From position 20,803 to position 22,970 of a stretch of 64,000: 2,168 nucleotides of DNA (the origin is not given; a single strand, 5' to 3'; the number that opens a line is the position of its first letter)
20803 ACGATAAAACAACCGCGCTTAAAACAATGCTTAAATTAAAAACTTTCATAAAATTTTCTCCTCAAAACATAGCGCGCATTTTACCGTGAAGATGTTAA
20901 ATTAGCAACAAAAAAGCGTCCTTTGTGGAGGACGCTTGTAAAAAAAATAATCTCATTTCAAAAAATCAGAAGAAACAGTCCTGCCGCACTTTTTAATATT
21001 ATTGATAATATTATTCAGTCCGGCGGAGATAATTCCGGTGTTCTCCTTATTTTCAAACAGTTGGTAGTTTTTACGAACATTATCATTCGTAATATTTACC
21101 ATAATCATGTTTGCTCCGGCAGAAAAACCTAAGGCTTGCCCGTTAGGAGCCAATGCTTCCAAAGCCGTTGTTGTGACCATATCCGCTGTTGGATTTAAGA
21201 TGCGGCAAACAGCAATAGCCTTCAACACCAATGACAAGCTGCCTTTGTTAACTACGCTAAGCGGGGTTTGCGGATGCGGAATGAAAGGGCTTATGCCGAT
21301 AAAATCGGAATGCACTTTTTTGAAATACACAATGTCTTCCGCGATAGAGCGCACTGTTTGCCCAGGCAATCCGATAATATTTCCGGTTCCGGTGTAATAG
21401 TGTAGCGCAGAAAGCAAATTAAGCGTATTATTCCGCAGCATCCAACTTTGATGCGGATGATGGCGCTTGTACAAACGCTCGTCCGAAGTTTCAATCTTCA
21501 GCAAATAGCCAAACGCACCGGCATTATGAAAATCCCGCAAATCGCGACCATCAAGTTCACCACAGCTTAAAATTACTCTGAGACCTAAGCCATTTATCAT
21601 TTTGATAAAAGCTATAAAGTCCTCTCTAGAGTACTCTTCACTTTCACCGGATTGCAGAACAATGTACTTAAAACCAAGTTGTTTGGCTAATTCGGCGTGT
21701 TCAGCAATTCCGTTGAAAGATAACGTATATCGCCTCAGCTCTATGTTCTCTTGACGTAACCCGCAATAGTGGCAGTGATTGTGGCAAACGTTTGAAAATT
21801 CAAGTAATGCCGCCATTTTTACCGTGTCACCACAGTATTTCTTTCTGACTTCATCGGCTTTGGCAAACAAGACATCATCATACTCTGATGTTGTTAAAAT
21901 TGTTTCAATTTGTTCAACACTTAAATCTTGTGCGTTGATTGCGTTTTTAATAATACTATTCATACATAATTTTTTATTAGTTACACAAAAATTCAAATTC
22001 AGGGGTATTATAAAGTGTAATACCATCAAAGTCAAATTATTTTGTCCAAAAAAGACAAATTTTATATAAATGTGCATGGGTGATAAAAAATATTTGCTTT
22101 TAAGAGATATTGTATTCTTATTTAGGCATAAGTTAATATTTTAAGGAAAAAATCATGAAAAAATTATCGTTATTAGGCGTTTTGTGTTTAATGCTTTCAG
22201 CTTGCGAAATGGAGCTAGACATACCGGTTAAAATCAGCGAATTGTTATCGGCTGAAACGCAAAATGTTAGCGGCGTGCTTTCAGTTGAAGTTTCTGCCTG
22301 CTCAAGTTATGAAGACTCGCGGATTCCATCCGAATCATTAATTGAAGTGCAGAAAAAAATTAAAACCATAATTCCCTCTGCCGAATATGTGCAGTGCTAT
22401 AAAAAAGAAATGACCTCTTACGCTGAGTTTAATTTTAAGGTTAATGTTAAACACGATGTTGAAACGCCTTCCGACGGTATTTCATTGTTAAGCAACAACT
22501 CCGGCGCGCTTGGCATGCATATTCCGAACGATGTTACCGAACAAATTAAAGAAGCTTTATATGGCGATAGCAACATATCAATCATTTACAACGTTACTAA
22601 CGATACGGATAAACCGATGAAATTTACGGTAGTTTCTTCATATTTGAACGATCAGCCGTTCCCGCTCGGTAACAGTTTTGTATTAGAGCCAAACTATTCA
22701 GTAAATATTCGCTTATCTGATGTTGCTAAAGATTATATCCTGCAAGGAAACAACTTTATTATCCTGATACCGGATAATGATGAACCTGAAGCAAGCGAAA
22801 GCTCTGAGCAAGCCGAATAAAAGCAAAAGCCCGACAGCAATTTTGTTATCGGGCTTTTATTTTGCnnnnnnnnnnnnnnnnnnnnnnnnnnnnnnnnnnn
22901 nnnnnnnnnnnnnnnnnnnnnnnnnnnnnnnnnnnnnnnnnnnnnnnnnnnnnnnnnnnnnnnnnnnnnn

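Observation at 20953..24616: Apparently orphan [FeFe]-hydrogenase maturase-like trio, with HydG-like and HydE-like genes and a small ACT-like regulator but no hydF or hydA in the window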

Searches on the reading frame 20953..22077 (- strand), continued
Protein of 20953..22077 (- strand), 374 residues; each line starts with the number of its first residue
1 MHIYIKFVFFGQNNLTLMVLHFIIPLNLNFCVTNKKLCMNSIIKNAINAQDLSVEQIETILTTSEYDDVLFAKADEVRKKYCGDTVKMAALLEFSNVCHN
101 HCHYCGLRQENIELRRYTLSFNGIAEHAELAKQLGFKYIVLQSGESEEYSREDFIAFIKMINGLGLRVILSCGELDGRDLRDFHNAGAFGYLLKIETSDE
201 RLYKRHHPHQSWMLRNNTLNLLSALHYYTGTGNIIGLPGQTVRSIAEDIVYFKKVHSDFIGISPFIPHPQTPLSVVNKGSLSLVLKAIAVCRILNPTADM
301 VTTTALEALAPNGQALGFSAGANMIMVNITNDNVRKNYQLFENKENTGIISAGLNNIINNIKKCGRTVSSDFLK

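Call 75: search_protein_families(library=ncbifam, proteins=[P0528, P0533, P0559, P0525, P0527, P0529, P0564, P0123, P0129, window:20953-21963:-], max_evalue=1e-30)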
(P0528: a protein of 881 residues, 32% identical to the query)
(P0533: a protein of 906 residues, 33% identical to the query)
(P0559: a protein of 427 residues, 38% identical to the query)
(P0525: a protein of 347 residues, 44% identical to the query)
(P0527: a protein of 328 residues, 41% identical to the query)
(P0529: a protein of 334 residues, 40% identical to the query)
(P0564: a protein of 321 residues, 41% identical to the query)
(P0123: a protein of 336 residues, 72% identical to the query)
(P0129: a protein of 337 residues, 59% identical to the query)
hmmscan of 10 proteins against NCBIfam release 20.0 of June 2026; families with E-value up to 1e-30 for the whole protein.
P0528 (881 aa): 6 families
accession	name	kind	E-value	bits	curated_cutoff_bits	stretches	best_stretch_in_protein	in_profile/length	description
TIGR03955.1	rSAM_HydG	equivalog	1e-189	630.8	312.15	1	448-881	32-470/470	[FeFe] hydrogenase H-cluster radical SAM maturase HydG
TIGR03956.1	rSAM_HydE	equivalog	5.9e-111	371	254.6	1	93-393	12-312/340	[FeFe] hydrogenase H-cluster radical SAM maturase HydE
TIGR02351.2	thiH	equivalog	5.8e-107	357.9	380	1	455-792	27-358/364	2-iminoacetate synthase ThiH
TIGR03910.1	pyrrolys_PylB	equivalog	3.3e-76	256.4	348.2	1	90-350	16-279/347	methylornithine synthase PylB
TIGR00433.2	bioB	equivalog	4.3e-42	144.4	225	0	102-372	12-283/307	biotin synthase BioB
TIGR04158.1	rSAM_MIA_synth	equivalog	8.4e-31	107.1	400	0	483-783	42-352/368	3-methyl-2-indolic acid synthase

P0533 (906 aa): 5 families
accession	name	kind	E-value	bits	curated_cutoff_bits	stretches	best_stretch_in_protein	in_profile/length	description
TIGR03955.1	rSAM_HydG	equivalog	1.3e-182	607.4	312.15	1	462-906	27-470/470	[FeFe] hydrogenase H-cluster radical SAM maturase HydG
TIGR02351.2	thiH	equivalog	7.9e-112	373.9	380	1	458-819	16-360/364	2-iminoacetate synthase ThiH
TIGR03956.1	rSAM_HydE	equivalog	4.6e-104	348.3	254.6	1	100-404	6-310/340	[FeFe] hydrogenase H-cluster radical SAM maturase HydE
TIGR03910.1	pyrrolys_PylB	equivalog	1.5e-75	254.2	348.2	1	91-423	4-330/347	methylornithine synthase PylB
TIGR00433.2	bioB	equivalog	4e-50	170.8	225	0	105-385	3-283/307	biotin synthase BioB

P0559 (427 aa): 2 families
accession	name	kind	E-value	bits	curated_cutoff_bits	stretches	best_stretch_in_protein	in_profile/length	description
TIGR03956.1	rSAM_HydE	equivalog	1.3e-76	258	254.6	1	103-419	12-330/340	[FeFe] hydrogenase H-cluster radical SAM maturase HydE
TIGR03910.1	pyrrolys_PylB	equivalog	4.6e-45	154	348.2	1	88-378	4-295/347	methylornithine synthase PylB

P0525 (347 aa): 2 families
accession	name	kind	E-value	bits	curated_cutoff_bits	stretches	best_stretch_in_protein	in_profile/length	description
TIGR03956.1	rSAM_HydE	equivalog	9.5e-72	242.1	254.6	1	5-340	2-332/340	[FeFe] hydrogenase H-cluster radical SAM maturase HydE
TIGR03910.1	pyrrolys_PylB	equivalog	6.4e-39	133.8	348.2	1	2-299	6-298/347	methylornithine synthase PylB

P0527 (328 aa): 2 families
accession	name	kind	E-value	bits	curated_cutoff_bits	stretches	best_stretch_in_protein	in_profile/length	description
TIGR03956.1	rSAM_HydE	equivalog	1.3e-77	261.3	254.6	1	33-327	33-334/340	[FeFe] hydrogenase H-cluster radical SAM maturase HydE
TIGR03910.1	pyrrolys_PylB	equivalog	4.5e-33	114.6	348.2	1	40-290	51-304/347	methylornithine synthase PylB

P0529 (334 aa): 3 families
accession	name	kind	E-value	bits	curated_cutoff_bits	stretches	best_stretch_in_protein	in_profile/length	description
TIGR03956.1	rSAM_HydE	equivalog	5.2e-72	242.9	254.6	1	18-328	15-330/340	[FeFe] hydrogenase H-cluster radical SAM maturase HydE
TIGR03910.1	pyrrolys_PylB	equivalog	7.8e-42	143.4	348.2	1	15-291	19-298/347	methylornithine synthase PylB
TIGR00433.2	bioB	equivalog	1.5e-34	119.6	225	1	23-293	11-285/307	biotin synthase BioB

P0564 (321 aa): 3 families
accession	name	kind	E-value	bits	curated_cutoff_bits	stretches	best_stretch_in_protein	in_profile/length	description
TIGR03956.1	rSAM_HydE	equivalog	1.6e-74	251.2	254.6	1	24-295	29-306/340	[FeFe] hydrogenase H-cluster radical SAM maturase HydE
TIGR03910.1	pyrrolys_PylB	equivalog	1.1e-36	126.5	348.2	1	32-286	44-304/347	methylornithine synthase PylB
TIGR00433.2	bioB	equivalog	8e-32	110.7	225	1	13-276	6-279/307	biotin synthase BioB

P0123 (336 aa): 3 families
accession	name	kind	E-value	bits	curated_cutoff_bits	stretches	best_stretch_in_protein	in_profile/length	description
TIGR03956.1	rSAM_HydE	equivalog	4.3e-83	279.4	254.6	1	11-330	8-333/340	[FeFe] hydrogenase H-cluster radical SAM maturase HydE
TIGR03910.1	pyrrolys_PylB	equivalog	1.4e-41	142.5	348.2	1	7-292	11-301/347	methylornithine synthase PylB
TIGR00433.2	bioB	equivalog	6.5e-32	111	225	1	15-289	4-283/307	biotin synthase BioB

P0129 (337 aa): 2 families
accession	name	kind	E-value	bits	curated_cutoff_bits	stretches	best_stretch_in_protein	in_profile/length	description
TIGR03956.1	rSAM_HydE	equivalog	1.3e-77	261.4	254.6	1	10-331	6-333/340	[FeFe] hydrogenase H-cluster radical SAM maturase HydE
TIGR03910.1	pyrrolys_PylB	equivalog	1e-38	133.2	348.2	1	10-328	13-334/347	methylornithine synthase PylB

window:20953-21963:- (336 aa): 2 families
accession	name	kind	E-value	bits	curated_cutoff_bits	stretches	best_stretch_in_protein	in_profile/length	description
TIGR03956.1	rSAM_HydE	equivalog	8.9e-75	252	254.6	1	8-332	5-335/340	[FeFe] hydrogenase H-cluster radical SAM maturase HydE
TIGR03910.1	pyrrolys_PylB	equivalog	2.6e-37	128.5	348.2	1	2-296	6-305/347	methylornithine synthase PylB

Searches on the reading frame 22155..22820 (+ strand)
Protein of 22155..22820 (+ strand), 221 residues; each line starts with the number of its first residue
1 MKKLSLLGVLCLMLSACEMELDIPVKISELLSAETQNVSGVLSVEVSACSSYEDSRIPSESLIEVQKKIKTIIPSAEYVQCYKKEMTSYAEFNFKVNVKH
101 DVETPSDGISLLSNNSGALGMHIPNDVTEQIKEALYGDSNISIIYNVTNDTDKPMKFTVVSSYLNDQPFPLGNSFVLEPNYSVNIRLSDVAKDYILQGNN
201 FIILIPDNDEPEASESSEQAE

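Call 3: search_protein_families(library=ncbifam, proteins=[window:22155-22820:+], max_evalue=0.001)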
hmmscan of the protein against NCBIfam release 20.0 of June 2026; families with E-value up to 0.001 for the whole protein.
window:22155-22820:+ (221 aa): 0 families

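Call 4: search_protein_families(library=pfam, proteins=[window:22155-22820:+], max_evalue=0.01)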
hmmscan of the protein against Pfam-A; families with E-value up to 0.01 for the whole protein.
window:22155-22820:+ (221 aa): 1 family
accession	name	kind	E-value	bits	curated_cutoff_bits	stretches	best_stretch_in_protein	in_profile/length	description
PF24199.1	DUF7424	-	3.1e-36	125.5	27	1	19-204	1-190/196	Domain of unknown function (DUF7424)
